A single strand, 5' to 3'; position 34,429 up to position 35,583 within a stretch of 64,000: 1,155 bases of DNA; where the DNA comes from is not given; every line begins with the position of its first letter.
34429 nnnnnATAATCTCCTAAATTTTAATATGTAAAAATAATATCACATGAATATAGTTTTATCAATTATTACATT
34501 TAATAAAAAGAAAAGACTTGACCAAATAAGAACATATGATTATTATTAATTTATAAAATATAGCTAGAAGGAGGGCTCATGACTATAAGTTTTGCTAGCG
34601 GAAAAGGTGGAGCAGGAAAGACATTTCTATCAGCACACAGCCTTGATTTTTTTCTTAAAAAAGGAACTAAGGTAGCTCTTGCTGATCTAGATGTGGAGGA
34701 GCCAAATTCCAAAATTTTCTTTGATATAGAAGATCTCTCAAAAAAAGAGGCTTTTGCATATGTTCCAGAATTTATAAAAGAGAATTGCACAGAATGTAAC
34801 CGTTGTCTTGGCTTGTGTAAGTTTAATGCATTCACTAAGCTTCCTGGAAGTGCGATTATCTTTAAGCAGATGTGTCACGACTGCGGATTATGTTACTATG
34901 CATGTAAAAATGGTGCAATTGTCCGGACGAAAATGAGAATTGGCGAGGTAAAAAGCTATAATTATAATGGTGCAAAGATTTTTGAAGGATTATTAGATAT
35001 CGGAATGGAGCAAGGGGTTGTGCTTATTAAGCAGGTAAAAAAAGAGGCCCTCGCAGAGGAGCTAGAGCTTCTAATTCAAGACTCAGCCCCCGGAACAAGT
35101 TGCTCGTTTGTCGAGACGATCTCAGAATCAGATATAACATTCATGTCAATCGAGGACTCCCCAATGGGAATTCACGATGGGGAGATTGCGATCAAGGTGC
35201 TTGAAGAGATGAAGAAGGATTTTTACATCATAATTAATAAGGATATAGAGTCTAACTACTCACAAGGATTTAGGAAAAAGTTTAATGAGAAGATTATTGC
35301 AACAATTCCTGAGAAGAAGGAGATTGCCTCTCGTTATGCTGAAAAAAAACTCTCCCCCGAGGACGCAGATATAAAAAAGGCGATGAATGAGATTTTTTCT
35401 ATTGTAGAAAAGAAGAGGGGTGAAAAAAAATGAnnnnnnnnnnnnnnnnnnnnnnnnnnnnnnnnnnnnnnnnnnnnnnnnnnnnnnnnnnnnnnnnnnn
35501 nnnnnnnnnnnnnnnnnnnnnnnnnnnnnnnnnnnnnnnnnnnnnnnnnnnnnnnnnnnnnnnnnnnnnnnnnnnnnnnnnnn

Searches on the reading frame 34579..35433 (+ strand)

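Call 3: search_protein_families(library=pfam, proteins=[window:34579-35433:+], max_evalue=0.01)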
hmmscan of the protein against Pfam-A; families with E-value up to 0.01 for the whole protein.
window:34579-35433:+ (284 aa): 13 families
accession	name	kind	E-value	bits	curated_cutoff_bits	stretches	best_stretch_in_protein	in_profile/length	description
PF01656.29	CbiA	-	1.4e-13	51.3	25.4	1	3-257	1-123/125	CobQ/CobB/MinD/ParA nucleotide binding domain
PF10609.15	ParA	-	2.3e-07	30.9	27.1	1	3-55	6-58/246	NUBPL iron-transfer P-loop NTPase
PF00037.32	Fer4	-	2.6e-07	30.6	21.1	1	93-114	2-23/24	4Fe-4S binding domain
PF12838.12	Fer4_7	-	9.3e-07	29.7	27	0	99-119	2-22/52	4Fe-4S dicluster domain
PF12837.12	Fer4_6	-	3.4e-06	27.2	25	1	96-114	6-24/24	4Fe-4S binding domain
PF13187.11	Fer4_9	-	8.3e-06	26.2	27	1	69-114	1-52/52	4Fe-4S dicluster domain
PF14697.11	Fer4_21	-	1.6e-05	25.4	35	0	92-117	1-29/59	4Fe-4S dicluster domain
PF13614.12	AAA_31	-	5.6e-05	23.6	27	1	2-44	3-45/177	AAA domain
PF13183.11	Fer4_8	-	0.0002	22.3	27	0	98-111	4-17/68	4Fe-4S dicluster domain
PF13484.11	Fer4_16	-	0.00079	20.6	30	0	99-131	2-36/66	4Fe-4S double cluster binding domain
PF13237.11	Fer4_10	-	0.0011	19.3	25.5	1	67-109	6-52/53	4Fe-4S dicluster domain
PF09140.17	MipZ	-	0.0023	17.7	20.7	1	3-48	3-48/262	ATPase MipZ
PF12797.12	Fer4_2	-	0.003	17.9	24.5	0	62-81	2-21/22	4Fe-4S binding domain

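Call 4: search_protein_families(library=ncbifam, proteins=[window:34579-35433:+], max_evalue=0.01)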
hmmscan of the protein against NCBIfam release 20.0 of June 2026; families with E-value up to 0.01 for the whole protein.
window:34579-35433:+ (284 aa): 33 families (the best 25 are shown)
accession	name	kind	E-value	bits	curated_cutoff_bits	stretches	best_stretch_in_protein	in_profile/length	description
NF041546.1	ParA_partition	equivalog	6.6e-09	35.6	180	1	2-39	1-38/203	ParA family partition ATPase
TIGR01969.1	minD_arch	subfamily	2.1e-07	30.4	201.75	1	1-54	1-54/251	cell division ATPase MinD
NF040770.1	hetero_SS_HdrA2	exception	3.3e-07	28.8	1100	1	60-119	569-628/777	CoB-CoM heterodisulfide reductase HdrA2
TIGR03287.1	methan_mark_16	hypoth_equivalog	4.2e-07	28.8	363.95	1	60-126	294-356/391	methanogenesis marker 16 metalloprotein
TIGR02700.1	flavo_MJ0208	hypoth_equivalog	8.2e-07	28.5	251.35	1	65-136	145-219/234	dihydromethanopterin reductase (acceptor)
NF041136.1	MrpORP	equivalog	9e-07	28.5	450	1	3-68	8-74/365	iron-sulfur cluster carrier protein MrpORP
TIGR04105.1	FeFe_hydrog_B1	subfamily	2e-06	26.7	450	1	66-118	109-163/462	monomeric [FeFe] hydrogenase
NF041891.1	hdrA_Methbact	equivalog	6.2e-06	24.7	1300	1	60-115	564-619/762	ferredoxin:CoB-CoM heterodisulfide reductase subunit HdrA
NF058577.1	FdxA_fam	equivalog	6.5e-06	26.3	65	1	65-113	4-52/52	4Fe-4S ferredoxin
NF038196.1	ferrodoxin_EFR1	subfamily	1.2e-05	25.5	75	1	66-119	182-234/242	EFR1 family ferrodoxin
NF005506.0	PRK07118.1-5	equivalog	1.9e-05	24.2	388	1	58-118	132-191/279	Fe-S cluster domain-containing protein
TIGR04041.1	activase_YjjW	hypoth_equivalog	2.2e-05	24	250.2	1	68-118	41-91/276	YjjW family glycine radical enzyme activase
NF045874.1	Vhu_polyferre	exception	2.2e-05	23.4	600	1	59-135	119-199/381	F420-non-reducing hydrogenase associated-polyferredoxin VhuB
NF047398.1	AAA_KGGVGR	domain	2.6e-05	24.7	90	1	2-54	4-56/190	KGGVGR-motif variant AAA ATPase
NF040864.1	HgcB_ferredoxin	equivalog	2.8e-05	23.9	99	1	65-115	11-62/93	mercury methylation ferredoxin HgcB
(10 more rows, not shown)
